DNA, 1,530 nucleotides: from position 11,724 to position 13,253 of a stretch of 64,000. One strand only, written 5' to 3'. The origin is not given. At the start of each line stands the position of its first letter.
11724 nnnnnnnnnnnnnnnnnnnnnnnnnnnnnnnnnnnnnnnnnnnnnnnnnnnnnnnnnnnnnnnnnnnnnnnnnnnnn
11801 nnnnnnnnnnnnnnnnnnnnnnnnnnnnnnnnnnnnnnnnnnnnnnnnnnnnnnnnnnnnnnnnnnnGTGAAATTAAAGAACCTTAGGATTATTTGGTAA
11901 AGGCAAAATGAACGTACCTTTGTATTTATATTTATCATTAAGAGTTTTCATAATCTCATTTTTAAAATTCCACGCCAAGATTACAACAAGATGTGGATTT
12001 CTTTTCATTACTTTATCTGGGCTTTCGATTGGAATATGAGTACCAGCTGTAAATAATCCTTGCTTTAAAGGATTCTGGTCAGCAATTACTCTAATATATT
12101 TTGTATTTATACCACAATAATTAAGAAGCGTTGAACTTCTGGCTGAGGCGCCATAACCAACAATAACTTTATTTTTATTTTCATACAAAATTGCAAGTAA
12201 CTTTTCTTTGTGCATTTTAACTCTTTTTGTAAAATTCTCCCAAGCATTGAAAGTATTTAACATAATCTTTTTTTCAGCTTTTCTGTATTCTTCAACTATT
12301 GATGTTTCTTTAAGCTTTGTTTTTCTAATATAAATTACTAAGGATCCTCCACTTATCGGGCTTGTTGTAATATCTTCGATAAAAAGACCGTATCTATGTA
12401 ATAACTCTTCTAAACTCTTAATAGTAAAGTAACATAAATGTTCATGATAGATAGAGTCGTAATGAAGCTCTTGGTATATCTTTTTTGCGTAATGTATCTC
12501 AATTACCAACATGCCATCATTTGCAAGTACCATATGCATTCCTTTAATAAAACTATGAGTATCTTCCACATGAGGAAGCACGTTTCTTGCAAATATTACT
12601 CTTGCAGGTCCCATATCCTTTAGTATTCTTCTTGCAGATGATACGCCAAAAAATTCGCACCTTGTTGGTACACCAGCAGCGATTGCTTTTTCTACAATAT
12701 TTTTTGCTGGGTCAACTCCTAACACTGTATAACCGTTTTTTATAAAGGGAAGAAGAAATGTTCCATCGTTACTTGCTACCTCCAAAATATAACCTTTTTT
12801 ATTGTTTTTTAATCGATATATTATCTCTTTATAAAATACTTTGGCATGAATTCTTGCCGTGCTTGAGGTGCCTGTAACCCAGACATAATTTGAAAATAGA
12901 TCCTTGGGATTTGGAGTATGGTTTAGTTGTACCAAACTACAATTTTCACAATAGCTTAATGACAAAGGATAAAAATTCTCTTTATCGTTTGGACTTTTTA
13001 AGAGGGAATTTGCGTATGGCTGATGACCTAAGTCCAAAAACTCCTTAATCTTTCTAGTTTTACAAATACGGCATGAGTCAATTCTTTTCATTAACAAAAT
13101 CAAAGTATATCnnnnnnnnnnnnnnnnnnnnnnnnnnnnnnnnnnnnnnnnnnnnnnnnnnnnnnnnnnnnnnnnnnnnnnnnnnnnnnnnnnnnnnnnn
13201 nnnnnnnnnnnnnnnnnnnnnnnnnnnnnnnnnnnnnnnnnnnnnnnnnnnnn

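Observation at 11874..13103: Zn-ribbon sugar C-methyltransferase adjacent to the heptose nucleotidyltransferase, possibly a branched-chain (C-methyl) sugar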

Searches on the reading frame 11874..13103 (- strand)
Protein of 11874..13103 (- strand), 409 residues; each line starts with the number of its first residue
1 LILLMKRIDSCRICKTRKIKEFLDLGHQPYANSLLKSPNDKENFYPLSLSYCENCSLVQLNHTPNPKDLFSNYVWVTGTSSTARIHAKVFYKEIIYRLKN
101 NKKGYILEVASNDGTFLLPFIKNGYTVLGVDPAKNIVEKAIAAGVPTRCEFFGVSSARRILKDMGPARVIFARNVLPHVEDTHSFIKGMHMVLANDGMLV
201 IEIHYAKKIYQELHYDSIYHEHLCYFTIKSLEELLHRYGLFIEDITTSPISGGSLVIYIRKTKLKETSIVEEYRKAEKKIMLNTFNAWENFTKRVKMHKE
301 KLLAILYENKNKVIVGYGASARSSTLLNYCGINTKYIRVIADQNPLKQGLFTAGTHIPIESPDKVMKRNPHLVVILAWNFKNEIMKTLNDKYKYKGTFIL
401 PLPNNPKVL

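Call 4: search_protein_families(library=pfam, proteins=[window:11874-13103:-], max_evalue=0.01)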
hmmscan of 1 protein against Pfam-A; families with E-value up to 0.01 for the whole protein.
window:11874-13103:- (409 aa): 6 families
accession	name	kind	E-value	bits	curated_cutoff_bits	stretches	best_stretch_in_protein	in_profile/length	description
PF08484.17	Methyltransf_14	-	7.5e-48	162.8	23.5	1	249-403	1-160/160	C-methyltransferase C-terminal domain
PF08421.16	Methyltransf_13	-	7.2e-20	71.4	31.3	1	11-70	1-62/62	Putative zinc binding domain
PF13489.12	Methyltransf_23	-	1.9e-18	67.1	27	1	90-240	8-159/164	Methyltransferase domain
PF08242.18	Methyltransf_12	-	1.2e-06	29.6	30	1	107-199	1-98/98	Methyltransferase domain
PF08241.18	Methyltransf_11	-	3.6e-06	28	21.2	1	107-201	1-95/95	Methyltransferase domain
PF13649.12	Methyltransf_25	-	1.9e-05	25.7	27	1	106-197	1-97/97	Methyltransferase domain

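Call 5: search_protein_families(library=ncbifam, proteins=[window:11874-13103:-], max_evalue=0.01)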
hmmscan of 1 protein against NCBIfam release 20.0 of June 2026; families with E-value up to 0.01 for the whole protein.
window:11874-13103:- (409 aa): 3 families
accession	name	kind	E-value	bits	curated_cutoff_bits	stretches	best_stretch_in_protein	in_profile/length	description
TIGR01983.1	UbiG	equivalog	0.00013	21.3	102.95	1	99-201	46-151/228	bifunctional 2-polyprenyl-6-hydroxyphenol methylase/3-demethylubiquinol 3-O-methyltransferase UbiG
TIGR04345.1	ovoA_Cterm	equivalog_domain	0.0065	16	170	0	168-207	136-175/242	putative 4-mercaptohistidine N1-methyltransferase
NF051855.1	GlySarMtaseBact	equivalog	0.0091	15.6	350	0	94-210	45-167/259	glycine/sarcosine N-methyltransferase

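Call 10: search_solved_structures(query=window:11874-13103:-, max_evalue=0.001, show_alignments=2)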
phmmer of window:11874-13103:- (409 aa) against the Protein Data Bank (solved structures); distinct sequences matched with E-value up to 0.001: 10.
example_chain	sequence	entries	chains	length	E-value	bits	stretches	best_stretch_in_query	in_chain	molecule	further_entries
4rv9_A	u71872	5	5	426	9.9e-67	228.8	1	7-404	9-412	D-mycarose 3-C-methyltransferase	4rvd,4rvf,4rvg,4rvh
3ndi_A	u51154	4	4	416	4.2e-57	197.1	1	10-403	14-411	Methyltransferase | TcaB9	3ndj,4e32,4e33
4e31_A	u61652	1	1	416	8.1e-57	196.2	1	10-403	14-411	TcaB9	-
4e2y_A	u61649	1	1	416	1.1e-56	195.8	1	10-403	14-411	TcaB9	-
4e2x_A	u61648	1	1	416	1.5e-56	195.3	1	10-403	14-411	TcaB9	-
4e2w_A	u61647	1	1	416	3.9e-56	193.9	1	10-403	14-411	TcaB9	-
4e2z_A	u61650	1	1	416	4e-56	193.9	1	10-403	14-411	TcaB9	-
4e30_A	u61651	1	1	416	1e-55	192.6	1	10-403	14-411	TcaB9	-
5t6b_A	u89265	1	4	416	6.4e-55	189.9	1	10-403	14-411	Sugar 3-C-methyl transferase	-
5t64_A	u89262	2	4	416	1.3e-54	188.9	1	10-403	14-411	Sugar 3-C-methyl transferase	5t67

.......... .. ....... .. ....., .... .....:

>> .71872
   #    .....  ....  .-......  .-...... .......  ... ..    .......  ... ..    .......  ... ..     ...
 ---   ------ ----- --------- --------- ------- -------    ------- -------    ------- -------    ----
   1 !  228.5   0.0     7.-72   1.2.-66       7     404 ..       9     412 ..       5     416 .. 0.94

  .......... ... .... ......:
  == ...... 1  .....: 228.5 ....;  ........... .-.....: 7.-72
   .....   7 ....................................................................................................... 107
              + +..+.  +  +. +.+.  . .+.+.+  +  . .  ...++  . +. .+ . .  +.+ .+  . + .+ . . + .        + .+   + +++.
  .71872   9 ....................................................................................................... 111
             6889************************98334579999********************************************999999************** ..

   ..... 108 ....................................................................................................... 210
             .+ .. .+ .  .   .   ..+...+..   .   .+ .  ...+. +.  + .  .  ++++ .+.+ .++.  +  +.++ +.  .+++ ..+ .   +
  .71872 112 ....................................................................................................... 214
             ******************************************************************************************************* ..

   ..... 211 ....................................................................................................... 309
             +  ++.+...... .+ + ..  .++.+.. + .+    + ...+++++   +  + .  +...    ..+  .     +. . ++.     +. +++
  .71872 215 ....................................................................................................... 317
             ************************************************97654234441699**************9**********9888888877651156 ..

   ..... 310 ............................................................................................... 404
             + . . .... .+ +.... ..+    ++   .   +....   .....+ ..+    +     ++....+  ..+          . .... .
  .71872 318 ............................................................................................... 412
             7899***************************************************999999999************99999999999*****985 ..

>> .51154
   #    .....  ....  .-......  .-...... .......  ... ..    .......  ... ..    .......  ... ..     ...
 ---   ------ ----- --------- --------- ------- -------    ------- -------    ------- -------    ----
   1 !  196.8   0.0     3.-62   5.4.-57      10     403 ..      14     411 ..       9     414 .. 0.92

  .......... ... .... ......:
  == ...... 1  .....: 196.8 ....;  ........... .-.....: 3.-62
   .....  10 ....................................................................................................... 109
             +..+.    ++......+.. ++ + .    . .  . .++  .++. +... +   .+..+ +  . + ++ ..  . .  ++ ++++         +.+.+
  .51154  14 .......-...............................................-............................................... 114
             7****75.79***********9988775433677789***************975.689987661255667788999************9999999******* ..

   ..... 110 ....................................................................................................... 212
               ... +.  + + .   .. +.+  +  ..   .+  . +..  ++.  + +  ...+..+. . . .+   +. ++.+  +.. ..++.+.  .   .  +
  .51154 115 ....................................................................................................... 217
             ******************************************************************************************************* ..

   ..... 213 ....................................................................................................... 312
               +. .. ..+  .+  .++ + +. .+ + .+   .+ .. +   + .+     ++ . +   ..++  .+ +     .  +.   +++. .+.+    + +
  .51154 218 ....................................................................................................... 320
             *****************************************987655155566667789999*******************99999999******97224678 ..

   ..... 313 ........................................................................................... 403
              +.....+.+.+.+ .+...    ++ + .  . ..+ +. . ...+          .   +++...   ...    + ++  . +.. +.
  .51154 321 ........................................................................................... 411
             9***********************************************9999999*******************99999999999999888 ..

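Call 15: find_encoding_contigs(protein=P0005, flank=10000, max_places=3)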
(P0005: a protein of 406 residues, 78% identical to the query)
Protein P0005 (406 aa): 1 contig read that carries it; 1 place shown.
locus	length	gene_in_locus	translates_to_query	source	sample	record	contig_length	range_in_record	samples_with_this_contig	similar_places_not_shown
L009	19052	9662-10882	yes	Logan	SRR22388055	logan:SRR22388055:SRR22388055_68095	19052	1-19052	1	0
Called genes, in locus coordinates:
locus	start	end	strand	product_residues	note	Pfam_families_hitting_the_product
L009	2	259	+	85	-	?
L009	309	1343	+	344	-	PF00106:adh_short (faint), PF01073:3Beta_HSD, PF01370:Epimerase, PF02719:Polysacc_synt_2, PF04321:RmlD_sub_bind (weak), PF07993:NAD_binding_4, PF08659:KR (faint), PF16363:GDP_Man_Dehyd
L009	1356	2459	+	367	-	PF13439:Glyco_transf_4, PF20706:GT4-conflict, PF00534:Glycos_transf_1, PF13692:Glyco_trans_1_4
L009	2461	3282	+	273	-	PF00535:Glycos_transf_2, PF10111:Glyco_tranf_2_2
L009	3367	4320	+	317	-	PF01073:3Beta_HSD, PF01370:Epimerase, PF02719:Polysacc_synt_2, PF04321:RmlD_sub_bind, PF16363:GDP_Man_Dehyd, PF13460:NAD_binding_10 (weak), PF07993:NAD_binding_4 (weak)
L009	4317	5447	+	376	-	PF13439:Glyco_transf_4, PF13579:Glyco_trans_4_4, PF20706:GT4-conflict (faint), PF00534:Glycos_transf_1, PF13692:Glyco_trans_1_4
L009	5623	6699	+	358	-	PF00534:Glycos_transf_1 (weak), PF13692:Glyco_trans_1_4, PF26337:Gtf3_C (weak)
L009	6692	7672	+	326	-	PF00535:Glycos_transf_2, PF10111:Glyco_tranf_2_2, PF13641:Glyco_tranf_2_3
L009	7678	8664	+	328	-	PF01073:3Beta_HSD, PF01370:Epimerase, PF02719:Polysacc_synt_2 (weak), PF04321:RmlD_sub_bind, PF16363:GDP_Man_Dehyd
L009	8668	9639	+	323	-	PF00106:adh_short (weak), PF01073:3Beta_HSD, PF01370:Epimerase, PF02719:Polysacc_synt_2, PF04321:RmlD_sub_bind (weak), PF05368:NmrA (weak), PF07993:NAD_binding_4 (faint), PF16363:GDP_Man_Dehyd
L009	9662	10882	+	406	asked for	PF08421:Methyltransf_13, PF13489:Methyltransf_23, PF08241:Methyltransf_11 (weak), PF08242:Methyltransf_12, PF08484:Methyltransf_14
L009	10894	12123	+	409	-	PF00483:NTP_transferase, PF12804:NTP_transf_3, PF00702:Hydrolase (weak), PF13419:HAD_2 (faint), PF08645:PNK3P, PF13242:Hydrolase_like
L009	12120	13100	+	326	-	PF00288:GHMP_kinases_N, PF08544:GHMP_kinases_C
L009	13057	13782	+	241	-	PF13580:SIS_2, PF01380:SIS (weak)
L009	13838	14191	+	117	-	-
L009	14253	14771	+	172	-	PF18915:DUF5667 (weak)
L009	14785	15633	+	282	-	PF00106:adh_short, PF08659:KR, PF23441:SDR, PF13561:adh_short_C2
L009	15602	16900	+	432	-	PF03446:NAD_binding_2 (faint), PF03721:UDPG_MGDP_dh_N, PF00984:UDPG_MGDP_dh, PF03720:UDPG_MGDP_dh_C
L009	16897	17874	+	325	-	PF01408:GFO_IDH_MocA, PF08635:ox_reductase_C (weak), PF02894:GFO_IDH_MocA_C, PF22725:GFO_IDH_MocA_C3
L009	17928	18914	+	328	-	PF00288:GHMP_kinases_N, PF08544:GHMP_kinases_C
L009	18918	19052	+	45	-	?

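Call 19: find_encoding_contigs(protein=P0075, flank=8000, max_places=2)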
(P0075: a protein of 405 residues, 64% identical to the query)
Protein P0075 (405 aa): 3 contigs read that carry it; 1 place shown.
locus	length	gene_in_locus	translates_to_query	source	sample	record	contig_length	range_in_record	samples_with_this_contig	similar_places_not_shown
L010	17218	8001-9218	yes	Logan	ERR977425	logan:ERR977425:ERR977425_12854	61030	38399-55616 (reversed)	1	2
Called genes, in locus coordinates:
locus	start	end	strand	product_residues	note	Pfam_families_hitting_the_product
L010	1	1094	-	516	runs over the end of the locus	PF13231:PMT_2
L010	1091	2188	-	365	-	PF01757:Acyl_transf_3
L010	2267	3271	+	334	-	PF01073:3Beta_HSD, PF01370:Epimerase, PF02719:Polysacc_synt_2, PF04321:RmlD_sub_bind, PF13460:NAD_binding_10, PF16363:GDP_Man_Dehyd, PF07993:NAD_binding_4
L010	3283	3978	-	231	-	-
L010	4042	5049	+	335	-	PF00288:GHMP_kinases_N, PF08544:GHMP_kinases_C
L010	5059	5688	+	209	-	PF13580:SIS_2, PF01380:SIS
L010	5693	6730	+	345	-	PF01073:3Beta_HSD, PF01370:Epimerase, PF04321:RmlD_sub_bind, PF13460:NAD_binding_10 (weak), PF16363:GDP_Man_Dehyd, PF07993:NAD_binding_4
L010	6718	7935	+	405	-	PF00483:NTP_transferase, PF12804:NTP_transf_3, PF00702:Hydrolase (faint), PF08645:PNK3P, PF13419:HAD_2 (weak), PF13242:Hydrolase_like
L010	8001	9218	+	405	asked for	PF08421:Methyltransf_13, PF13489:Methyltransf_23, PF08484:Methyltransf_14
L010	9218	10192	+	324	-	PF01370:Epimerase, PF04321:RmlD_sub_bind (faint), PF07993:NAD_binding_4 (faint), PF13460:NAD_binding_10 (weak), PF16363:GDP_Man_Dehyd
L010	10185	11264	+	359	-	PF00535:Glycos_transf_2 (weak)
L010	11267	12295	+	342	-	-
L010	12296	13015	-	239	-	PF13489:Methyltransf_23, PF08241:Methyltransf_11 (weak), PF08242:Methyltransf_12 (weak), PF13649:Methyltransf_25 (weak)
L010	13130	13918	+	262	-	PF18922:DUF5672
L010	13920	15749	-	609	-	PF13231:PMT_2, PF09913:DUF2142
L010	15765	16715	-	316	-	PF01370:Epimerase, PF16363:GDP_Man_Dehyd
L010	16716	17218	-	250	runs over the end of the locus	PF00535:Glycos_transf_2, PF10111:Glyco_tranf_2_2 (weak), PF13641:Glyco_tranf_2_3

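Call 20: find_encoding_contigs(protein=P0027, flank=8000, max_places=2)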
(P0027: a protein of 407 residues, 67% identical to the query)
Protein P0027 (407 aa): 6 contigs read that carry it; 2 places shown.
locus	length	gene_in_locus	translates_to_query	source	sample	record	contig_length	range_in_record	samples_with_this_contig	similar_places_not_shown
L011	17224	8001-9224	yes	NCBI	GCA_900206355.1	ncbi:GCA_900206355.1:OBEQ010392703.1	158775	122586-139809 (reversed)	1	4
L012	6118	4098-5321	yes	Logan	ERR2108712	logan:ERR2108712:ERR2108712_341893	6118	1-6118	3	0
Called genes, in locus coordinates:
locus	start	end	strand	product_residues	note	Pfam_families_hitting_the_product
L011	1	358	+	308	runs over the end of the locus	-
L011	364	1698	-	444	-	PF02558:ApbA (weak), PF03721:UDPG_MGDP_dh_N, PF00984:UDPG_MGDP_dh, PF03720:UDPG_MGDP_dh_C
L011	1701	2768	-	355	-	PF01073:3Beta_HSD, PF01370:Epimerase, PF02719:Polysacc_synt_2 (weak), PF07993:NAD_binding_4, PF16363:GDP_Man_Dehyd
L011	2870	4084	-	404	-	PF00266:Aminotran_5 (weak), PF00155:Aminotran_1_2, PF01041:DegT_DnrJ_EryC1, PF01053:Cys_Met_Meta_PP (weak)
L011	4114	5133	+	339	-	PF00288:GHMP_kinases_N, PF08544:GHMP_kinases_C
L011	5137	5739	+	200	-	PF13580:SIS_2, PF01380:SIS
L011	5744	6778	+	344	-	PF01073:3Beta_HSD, PF01370:Epimerase, PF04321:RmlD_sub_bind, PF16363:GDP_Man_Dehyd, PF07993:NAD_binding_4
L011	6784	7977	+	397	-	PF00483:NTP_transferase, PF12804:NTP_transf_3, PF00702:Hydrolase (weak), PF13419:HAD_2, PF08645:PNK3P, PF13344:Hydrolase_6 (weak), PF13242:Hydrolase_like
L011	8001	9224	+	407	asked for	PF08421:Methyltransf_13, PF13489:Methyltransf_23, PF08242:Methyltransf_12 (faint), PF08484:Methyltransf_14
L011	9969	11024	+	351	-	PF00535:Glycos_transf_2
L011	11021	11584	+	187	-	PF00908:dTDP_sugar_isom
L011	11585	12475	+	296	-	PF01370:Epimerase, PF02719:Polysacc_synt_2 (faint), PF16363:GDP_Man_Dehyd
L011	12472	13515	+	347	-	PF00535:Glycos_transf_2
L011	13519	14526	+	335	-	-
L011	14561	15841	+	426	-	PF08421:Methyltransf_13, PF13489:Methyltransf_23, PF08484:Methyltransf_14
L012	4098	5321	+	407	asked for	PF08421:Methyltransf_13, PF13489:Methyltransf_23, PF08242:Methyltransf_12 (faint), PF08484:Methyltransf_14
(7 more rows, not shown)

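Call 28: search_solved_structures(query=L010:5693-6730:+, max_evalue=1e-10)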
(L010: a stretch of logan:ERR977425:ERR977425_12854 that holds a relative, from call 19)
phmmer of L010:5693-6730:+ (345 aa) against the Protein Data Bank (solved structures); distinct sequences matched with E-value up to 1e-10: 23.
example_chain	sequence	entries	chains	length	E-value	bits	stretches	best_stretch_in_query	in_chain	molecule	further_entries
6vo6_A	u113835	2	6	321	1e-36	129.9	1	2-313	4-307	Putative sugar-nucleotide epimerase/dehydratease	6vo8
6wjb_A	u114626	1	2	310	5.1e-22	81.6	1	2-262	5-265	NAD-dependent epimerase/dehydratase family protein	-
6wj9_A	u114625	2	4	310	4.8e-21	78.4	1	2-262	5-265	NAD-dependent epimerase/dehydratase family protein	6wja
6zl6_A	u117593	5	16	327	4.4e-17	65.4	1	1-249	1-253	Epimerase domain-containing protein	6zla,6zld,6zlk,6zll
8rdg_A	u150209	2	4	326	6.9e-17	64.8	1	1-266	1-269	SDR family NAD(P)-dependent oxidoreductase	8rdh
6zlj_A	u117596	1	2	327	1.6e-16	63.6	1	1-249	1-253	Epimerase domain-containing protein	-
8rdi_A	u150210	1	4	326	2.5e-16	62.9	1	1-266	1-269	SDR family NAD(P)-dependent oxidoreductase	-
6kv9_A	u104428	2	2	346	8.9e-16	61.1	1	3-220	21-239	MoeE5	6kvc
3icp_A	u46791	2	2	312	2.2e-15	59.8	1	1-240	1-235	NAD-dependent epimerase/dehydratase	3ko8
3aw9_A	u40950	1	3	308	1.5e-14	57.1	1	1-240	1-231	NAD-dependent epimerase/dehydratase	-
8v4g_A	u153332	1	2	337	1.9e-13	53.5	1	2-310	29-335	Putative nucleotide sugar dehydratase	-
8v4h_A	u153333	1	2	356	2.3e-13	53.2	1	2-310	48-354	Putative nucleotide sugar dehydratase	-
6dnt_A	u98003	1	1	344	4.4e-13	52.3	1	3-228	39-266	NAD-dependent epimerase/dehydratase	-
10ke_A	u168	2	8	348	4.8e-13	52.1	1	3-262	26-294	Capsular polysaccharide biosynthesis protein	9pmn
7ys8_A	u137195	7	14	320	8.5e-12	48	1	1-257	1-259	UDP-glucose 4-epimerase | UDP-glucose 4-epimerase along with EC 5.1.3.2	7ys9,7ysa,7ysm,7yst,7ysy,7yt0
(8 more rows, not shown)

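Call 32: find_encoding_contigs(protein=P0106, flank=8000, max_places=1)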
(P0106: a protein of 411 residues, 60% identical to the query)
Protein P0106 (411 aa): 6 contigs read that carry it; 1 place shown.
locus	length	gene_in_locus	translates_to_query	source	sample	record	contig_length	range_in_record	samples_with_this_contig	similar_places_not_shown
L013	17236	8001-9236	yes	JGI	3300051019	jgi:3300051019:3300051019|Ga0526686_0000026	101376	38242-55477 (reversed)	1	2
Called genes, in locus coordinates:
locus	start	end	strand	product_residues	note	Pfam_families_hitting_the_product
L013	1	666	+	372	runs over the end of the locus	PF01041:DegT_DnrJ_EryC1, PF01212:Beta_elim_lyase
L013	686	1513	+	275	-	PF01061:ABC2_membrane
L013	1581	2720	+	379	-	PF00535:Glycos_transf_2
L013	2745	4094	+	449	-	PF00005:ABC_tran, PF13304:AAA_21 (weak)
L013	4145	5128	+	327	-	PF00288:GHMP_kinases_N, PF08544:GHMP_kinases_C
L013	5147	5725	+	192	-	PF13580:SIS_2, PF01380:SIS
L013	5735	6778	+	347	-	PF01073:3Beta_HSD, PF01370:Epimerase, PF04321:RmlD_sub_bind, PF13460:NAD_binding_10 (weak), PF16363:GDP_Man_Dehyd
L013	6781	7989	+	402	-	PF00483:NTP_transferase, PF12804:NTP_transf_3 (faint), PF00702:Hydrolase (weak), PF13419:HAD_2 (faint), PF08645:PNK3P, PF13242:Hydrolase_like (weak)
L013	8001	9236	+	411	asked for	PF08421:Methyltransf_13, PF13489:Methyltransf_23, PF08241:Methyltransf_11 (weak), PF08242:Methyltransf_12 (weak), PF08484:Methyltransf_14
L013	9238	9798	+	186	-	PF00908:dTDP_sugar_isom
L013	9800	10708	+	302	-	PF01073:3Beta_HSD, PF01370:Epimerase, PF05368:NmrA (weak), PF16363:GDP_Man_Dehyd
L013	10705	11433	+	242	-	PF04989:RMNT_CmcI, PF13578:Methyltransf_24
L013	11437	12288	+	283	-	PF01370:Epimerase, PF04321:RmlD_sub_bind, PF01073:3Beta_HSD, PF07993:NAD_binding_4, PF02719:Polysacc_synt_2, PF16363:GDP_Man_Dehyd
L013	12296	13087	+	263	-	PF13578:Methyltransf_24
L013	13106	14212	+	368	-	PF13353:Fer4_12 (weak), PF04055:Radical_SAM, PF13186:SPASM (weak)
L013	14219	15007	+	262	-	PF05711:TylF, PF13578:Methyltransf_24 (weak)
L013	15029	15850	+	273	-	PF13292:DXP_synthase_N, PF00456:Transketolase_N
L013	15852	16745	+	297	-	PF02779:Transket_pyr, PF02780:Transketolase_C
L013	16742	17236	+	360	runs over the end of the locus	PF00535:Glycos_transf_2 (weak)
